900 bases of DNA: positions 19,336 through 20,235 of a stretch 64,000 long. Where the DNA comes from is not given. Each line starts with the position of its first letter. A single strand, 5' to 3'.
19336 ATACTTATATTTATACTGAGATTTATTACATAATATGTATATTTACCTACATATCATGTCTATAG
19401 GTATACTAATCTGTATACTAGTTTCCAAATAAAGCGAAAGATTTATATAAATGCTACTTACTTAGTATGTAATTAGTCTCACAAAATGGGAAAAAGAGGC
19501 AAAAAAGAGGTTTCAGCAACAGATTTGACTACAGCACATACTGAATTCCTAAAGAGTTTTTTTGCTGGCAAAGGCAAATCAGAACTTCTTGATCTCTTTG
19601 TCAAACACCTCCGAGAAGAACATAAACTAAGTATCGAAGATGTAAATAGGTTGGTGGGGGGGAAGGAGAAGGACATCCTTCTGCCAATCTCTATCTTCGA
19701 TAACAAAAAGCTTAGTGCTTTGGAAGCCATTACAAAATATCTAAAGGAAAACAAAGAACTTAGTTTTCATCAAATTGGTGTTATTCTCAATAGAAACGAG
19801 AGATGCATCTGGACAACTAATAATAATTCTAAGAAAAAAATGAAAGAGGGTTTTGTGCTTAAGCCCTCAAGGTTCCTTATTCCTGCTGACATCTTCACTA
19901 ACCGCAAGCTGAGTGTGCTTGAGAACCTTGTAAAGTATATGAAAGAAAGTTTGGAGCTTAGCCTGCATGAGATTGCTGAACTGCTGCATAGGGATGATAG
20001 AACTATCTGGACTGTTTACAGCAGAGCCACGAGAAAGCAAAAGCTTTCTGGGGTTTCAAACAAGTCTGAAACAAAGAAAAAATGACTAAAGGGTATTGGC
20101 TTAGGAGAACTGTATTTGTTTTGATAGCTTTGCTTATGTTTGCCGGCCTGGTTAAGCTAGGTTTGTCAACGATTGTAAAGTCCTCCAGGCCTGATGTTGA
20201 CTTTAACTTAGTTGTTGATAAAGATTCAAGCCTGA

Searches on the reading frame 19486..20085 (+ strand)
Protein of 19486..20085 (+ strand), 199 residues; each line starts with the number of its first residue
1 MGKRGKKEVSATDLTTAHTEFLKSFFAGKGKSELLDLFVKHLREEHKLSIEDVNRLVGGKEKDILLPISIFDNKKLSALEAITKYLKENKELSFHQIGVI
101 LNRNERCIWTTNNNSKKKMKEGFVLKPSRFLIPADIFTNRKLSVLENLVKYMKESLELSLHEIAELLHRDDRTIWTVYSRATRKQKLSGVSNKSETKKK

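Call 12: search_protein_families(library=pfam, proteins=[window:19486-20085:+], max_evalue=0.01)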
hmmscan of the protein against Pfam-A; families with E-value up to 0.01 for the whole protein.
window:19486-20085:+ (199 aa): 3 families
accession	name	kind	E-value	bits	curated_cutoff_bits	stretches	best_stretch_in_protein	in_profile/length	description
PF08279.18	HTH_11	-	0.0027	18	25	0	146-176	3-34/55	HTH domain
PF18534.6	HBD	-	0.0057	17.3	32.9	0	133-160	20-47/84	Helical bundle domain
PF12756.13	zf-C2H2_2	-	0.0062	17.2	26.9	0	26-57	4-34/100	C2H2 type zinc-finger (2 copies)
